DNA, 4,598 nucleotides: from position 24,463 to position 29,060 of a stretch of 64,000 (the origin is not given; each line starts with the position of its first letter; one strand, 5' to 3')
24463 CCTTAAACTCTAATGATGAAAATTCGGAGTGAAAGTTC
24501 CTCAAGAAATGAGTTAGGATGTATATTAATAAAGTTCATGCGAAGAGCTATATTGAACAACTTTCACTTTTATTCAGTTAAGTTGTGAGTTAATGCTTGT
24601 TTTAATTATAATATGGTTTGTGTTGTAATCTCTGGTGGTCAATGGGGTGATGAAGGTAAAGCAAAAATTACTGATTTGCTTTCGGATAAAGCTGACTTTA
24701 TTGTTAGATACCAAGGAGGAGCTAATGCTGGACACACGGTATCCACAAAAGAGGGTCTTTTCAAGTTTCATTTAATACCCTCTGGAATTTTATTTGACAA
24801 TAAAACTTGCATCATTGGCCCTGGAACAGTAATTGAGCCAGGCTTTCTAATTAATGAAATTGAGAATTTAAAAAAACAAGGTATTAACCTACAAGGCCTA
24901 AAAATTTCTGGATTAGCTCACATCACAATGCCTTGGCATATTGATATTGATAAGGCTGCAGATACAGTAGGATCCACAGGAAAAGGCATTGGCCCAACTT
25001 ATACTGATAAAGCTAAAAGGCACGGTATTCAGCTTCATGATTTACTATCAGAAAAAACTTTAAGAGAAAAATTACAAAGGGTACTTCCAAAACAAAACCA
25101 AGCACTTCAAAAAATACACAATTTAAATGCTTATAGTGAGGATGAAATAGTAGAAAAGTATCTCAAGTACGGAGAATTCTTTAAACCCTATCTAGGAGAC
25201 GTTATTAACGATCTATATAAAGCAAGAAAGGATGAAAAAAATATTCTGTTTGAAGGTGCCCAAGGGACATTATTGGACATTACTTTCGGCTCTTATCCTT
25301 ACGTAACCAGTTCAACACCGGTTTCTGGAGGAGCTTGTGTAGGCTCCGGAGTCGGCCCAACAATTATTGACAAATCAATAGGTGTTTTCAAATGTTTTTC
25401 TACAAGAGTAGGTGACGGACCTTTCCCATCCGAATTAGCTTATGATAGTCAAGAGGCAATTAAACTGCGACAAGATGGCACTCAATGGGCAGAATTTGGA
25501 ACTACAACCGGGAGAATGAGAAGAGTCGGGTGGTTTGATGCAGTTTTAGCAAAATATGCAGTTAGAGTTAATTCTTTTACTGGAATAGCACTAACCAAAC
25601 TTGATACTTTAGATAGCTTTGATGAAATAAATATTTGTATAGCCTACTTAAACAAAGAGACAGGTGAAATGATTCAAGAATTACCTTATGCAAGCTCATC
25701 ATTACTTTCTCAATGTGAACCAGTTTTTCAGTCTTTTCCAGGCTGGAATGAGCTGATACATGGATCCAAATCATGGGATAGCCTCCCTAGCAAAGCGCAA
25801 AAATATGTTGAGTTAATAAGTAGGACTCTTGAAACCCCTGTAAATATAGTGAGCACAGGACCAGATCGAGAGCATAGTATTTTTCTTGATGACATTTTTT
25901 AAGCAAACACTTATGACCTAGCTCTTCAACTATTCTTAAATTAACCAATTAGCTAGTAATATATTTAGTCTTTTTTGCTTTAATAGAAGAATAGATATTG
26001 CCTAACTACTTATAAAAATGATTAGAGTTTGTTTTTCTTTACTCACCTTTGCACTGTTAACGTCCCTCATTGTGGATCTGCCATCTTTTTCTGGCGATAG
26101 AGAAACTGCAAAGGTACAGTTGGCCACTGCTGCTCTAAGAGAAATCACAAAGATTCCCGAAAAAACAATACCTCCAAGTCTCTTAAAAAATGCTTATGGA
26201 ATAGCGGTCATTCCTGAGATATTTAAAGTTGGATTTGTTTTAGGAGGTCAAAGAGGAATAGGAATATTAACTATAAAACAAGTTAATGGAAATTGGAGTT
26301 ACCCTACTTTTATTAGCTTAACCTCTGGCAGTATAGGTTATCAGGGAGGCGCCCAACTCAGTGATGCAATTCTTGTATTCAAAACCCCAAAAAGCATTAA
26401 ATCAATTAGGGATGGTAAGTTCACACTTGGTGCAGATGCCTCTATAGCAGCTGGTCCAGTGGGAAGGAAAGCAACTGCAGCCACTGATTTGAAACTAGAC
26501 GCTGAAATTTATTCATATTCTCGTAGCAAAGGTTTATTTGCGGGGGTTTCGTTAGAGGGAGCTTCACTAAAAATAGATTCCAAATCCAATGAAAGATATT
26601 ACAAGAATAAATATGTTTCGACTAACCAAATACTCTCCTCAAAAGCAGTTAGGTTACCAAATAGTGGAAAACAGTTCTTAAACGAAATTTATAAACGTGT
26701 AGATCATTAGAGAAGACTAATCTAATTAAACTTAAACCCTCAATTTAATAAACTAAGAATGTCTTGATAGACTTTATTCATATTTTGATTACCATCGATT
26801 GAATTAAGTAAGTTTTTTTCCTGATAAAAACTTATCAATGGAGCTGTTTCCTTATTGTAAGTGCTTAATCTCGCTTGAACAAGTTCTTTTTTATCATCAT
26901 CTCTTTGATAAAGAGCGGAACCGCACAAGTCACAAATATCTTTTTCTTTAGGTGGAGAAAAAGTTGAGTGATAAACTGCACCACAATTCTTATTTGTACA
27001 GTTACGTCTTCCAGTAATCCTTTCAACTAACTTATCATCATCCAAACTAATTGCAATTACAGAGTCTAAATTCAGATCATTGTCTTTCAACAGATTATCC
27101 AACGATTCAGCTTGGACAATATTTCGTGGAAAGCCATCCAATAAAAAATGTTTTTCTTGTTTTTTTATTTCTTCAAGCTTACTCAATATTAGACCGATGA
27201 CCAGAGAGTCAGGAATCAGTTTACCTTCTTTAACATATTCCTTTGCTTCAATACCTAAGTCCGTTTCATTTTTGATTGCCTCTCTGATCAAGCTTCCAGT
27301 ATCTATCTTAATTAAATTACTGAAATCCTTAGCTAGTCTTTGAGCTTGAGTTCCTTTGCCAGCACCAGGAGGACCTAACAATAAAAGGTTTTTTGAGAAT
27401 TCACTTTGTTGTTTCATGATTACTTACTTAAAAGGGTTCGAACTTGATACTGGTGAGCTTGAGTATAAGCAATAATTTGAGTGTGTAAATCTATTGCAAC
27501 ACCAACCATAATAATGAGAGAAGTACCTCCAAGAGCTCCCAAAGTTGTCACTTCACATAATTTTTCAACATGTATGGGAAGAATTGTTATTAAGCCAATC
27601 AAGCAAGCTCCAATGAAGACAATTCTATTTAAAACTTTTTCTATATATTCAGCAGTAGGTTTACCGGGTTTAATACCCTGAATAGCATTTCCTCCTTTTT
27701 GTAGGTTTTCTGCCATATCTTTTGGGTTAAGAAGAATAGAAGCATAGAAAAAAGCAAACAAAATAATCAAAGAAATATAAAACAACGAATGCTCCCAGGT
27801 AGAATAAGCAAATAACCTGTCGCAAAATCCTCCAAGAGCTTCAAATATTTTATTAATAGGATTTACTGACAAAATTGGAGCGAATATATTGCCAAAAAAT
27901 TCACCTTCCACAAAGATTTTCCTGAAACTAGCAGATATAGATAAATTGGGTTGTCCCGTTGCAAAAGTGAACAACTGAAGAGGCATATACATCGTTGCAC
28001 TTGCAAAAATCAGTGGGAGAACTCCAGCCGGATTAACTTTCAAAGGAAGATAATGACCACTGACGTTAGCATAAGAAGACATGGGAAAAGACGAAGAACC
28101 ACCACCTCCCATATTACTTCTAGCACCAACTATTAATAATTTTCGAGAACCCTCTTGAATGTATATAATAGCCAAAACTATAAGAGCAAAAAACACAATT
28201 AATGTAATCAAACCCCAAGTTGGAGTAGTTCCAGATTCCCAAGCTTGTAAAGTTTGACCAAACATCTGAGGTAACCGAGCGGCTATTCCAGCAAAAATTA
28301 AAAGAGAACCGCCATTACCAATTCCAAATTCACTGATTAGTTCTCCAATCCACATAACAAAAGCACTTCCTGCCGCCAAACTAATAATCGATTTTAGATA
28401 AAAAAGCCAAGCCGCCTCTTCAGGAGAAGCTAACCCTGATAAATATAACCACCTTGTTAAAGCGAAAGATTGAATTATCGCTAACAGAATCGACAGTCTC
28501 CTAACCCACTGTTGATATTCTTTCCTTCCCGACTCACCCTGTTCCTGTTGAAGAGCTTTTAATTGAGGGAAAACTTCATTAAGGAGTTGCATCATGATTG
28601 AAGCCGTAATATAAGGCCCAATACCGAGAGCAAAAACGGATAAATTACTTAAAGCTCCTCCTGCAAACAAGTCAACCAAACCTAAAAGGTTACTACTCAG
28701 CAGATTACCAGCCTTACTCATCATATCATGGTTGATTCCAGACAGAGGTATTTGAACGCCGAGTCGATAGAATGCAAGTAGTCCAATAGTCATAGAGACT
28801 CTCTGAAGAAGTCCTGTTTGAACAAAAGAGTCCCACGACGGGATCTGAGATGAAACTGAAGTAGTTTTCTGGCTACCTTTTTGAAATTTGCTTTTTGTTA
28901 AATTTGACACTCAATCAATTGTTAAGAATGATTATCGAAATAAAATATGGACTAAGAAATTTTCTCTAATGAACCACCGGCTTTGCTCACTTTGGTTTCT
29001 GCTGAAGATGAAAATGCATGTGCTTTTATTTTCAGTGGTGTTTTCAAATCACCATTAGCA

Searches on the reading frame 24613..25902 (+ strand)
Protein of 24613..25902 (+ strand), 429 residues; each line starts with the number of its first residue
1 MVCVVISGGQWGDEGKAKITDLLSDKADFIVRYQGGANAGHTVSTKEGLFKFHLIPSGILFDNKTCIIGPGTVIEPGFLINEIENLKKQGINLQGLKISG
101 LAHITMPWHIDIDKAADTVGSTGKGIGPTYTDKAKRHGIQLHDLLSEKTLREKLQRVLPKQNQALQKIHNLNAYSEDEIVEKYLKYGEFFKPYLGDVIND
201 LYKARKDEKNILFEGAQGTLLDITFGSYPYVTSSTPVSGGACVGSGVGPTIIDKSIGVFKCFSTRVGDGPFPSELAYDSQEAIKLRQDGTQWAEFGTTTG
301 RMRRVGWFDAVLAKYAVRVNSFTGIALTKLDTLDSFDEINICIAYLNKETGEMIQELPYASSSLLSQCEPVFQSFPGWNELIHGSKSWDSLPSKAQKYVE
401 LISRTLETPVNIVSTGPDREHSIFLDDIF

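Call 44: search_protein_families(library=pfam, max_evalue=0.00001, proteins=[window:24613-25902:+])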
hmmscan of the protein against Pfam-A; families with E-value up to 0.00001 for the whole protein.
window:24613-25902:+ (429 aa): 1 family
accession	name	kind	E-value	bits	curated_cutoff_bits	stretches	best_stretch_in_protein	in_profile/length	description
PF00709.27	Adenylsucc_synt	-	5.8e-157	523.1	27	1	5-423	1-416/416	Adenylosuccinate synthetase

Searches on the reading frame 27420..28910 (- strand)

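Call 44: search_protein_families(library=pfam, max_evalue=0.00001, proteins=[window:27420-28910:-])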
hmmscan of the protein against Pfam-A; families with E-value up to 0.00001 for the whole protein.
window:27420-28910:- (496 aa): 1 family
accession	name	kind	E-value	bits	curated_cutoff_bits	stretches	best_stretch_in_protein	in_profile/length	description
PF00344.25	SecY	-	1.8e-92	310.4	32.2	1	91-475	1-305/306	SecY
